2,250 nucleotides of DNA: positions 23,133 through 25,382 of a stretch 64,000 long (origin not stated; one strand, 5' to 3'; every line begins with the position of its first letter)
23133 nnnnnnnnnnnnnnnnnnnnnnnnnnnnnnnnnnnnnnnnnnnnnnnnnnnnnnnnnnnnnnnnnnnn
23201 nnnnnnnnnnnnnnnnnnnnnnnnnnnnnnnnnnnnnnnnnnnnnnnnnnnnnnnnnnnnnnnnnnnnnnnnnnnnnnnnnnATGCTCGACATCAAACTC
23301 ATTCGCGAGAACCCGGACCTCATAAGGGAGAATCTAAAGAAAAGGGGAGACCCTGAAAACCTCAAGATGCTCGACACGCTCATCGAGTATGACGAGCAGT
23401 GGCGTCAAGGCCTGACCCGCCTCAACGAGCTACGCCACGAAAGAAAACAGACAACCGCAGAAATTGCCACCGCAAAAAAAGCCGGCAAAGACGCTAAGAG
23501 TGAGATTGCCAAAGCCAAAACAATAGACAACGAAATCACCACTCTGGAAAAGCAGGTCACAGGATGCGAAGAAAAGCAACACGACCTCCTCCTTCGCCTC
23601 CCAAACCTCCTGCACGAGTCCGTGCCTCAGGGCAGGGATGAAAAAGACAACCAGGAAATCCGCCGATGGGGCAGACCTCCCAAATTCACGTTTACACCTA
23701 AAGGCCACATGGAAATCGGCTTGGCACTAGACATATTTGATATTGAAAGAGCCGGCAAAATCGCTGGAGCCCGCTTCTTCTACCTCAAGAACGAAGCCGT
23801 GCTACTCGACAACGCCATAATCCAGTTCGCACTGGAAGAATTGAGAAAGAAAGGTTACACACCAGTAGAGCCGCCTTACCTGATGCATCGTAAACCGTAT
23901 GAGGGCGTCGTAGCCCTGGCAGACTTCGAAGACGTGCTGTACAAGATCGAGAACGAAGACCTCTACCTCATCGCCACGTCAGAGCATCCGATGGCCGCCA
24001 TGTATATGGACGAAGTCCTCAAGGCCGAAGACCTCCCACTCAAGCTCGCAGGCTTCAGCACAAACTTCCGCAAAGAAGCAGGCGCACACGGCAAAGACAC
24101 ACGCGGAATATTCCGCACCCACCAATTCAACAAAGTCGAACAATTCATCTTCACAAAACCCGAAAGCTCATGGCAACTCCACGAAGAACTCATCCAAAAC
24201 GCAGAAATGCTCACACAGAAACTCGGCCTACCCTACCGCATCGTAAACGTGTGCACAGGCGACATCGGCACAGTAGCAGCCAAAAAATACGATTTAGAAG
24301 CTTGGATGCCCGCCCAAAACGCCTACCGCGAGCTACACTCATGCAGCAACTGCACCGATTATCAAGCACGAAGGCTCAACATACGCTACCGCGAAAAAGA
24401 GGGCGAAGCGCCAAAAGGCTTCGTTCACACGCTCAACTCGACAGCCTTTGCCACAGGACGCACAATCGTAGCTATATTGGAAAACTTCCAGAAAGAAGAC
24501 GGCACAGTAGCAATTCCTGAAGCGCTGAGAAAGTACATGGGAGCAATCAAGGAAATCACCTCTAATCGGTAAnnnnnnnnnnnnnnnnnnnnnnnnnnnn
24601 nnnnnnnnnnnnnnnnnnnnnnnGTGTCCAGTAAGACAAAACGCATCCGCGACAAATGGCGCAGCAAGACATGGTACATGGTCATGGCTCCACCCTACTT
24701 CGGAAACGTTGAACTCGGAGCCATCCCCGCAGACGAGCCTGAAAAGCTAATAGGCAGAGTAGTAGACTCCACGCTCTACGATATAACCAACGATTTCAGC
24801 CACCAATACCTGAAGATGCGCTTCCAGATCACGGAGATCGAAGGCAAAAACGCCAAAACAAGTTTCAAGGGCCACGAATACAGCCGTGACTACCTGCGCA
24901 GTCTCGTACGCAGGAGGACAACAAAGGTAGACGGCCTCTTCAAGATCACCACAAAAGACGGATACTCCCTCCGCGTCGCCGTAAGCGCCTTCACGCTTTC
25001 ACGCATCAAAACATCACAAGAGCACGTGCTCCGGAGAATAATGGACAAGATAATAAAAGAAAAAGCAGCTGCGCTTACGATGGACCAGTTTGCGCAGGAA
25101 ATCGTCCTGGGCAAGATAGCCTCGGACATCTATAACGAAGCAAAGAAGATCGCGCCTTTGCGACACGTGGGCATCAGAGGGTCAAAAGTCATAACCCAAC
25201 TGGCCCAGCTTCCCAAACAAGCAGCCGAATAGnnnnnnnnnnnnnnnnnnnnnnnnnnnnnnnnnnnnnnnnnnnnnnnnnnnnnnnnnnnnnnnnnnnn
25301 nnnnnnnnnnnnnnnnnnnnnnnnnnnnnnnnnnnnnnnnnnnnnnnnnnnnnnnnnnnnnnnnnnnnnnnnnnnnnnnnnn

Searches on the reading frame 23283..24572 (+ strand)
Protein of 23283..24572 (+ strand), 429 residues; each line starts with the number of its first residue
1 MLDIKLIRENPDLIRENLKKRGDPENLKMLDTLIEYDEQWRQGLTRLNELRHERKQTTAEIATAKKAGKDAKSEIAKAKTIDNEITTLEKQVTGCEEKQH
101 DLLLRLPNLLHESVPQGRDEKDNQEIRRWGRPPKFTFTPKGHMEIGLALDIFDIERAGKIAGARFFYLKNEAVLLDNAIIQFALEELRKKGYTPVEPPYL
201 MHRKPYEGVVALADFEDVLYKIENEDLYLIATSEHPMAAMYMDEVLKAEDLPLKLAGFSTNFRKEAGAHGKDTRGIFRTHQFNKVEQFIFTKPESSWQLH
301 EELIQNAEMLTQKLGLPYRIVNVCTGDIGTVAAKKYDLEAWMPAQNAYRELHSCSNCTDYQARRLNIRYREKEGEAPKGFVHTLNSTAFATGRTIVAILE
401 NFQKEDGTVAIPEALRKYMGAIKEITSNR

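Call 9: search_protein_families(library=pfam, proteins=[window:23283-24572:+], max_evalue=0.001)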
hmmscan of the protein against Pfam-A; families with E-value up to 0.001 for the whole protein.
window:23283-24572:+ (429 aa): 2 families
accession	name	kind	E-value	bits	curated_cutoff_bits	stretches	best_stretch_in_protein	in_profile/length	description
PF00587.30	tRNA-synt_2b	-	6.2e-45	153.9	29.3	1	222-402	5-179/179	tRNA synthetase class II core domain (G, H, P, S and T)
PF02403.27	Seryl_tRNA_N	-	2.9e-27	95.5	28.2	1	1-109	1-107/108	Seryl-tRNA synthetase N-terminal domain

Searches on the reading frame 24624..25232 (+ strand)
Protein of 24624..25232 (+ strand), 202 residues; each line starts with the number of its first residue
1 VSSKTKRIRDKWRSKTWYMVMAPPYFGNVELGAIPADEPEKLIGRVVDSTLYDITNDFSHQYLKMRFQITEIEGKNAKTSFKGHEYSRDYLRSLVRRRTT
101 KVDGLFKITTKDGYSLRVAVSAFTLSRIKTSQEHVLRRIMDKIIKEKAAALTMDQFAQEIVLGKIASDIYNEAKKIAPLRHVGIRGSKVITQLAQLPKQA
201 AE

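Call 70: search_protein_families(library=pfam, proteins=[window:24624-25232:+], max_evalue=0.0001)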
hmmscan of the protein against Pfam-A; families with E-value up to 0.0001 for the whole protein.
window:24624-25232:+ (202 aa): 1 family
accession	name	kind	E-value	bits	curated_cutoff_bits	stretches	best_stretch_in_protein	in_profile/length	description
PF01015.23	Ribosomal_S3Ae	-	4e-73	245.5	29.3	1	4-191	2-189/191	Ribosomal S3Ae family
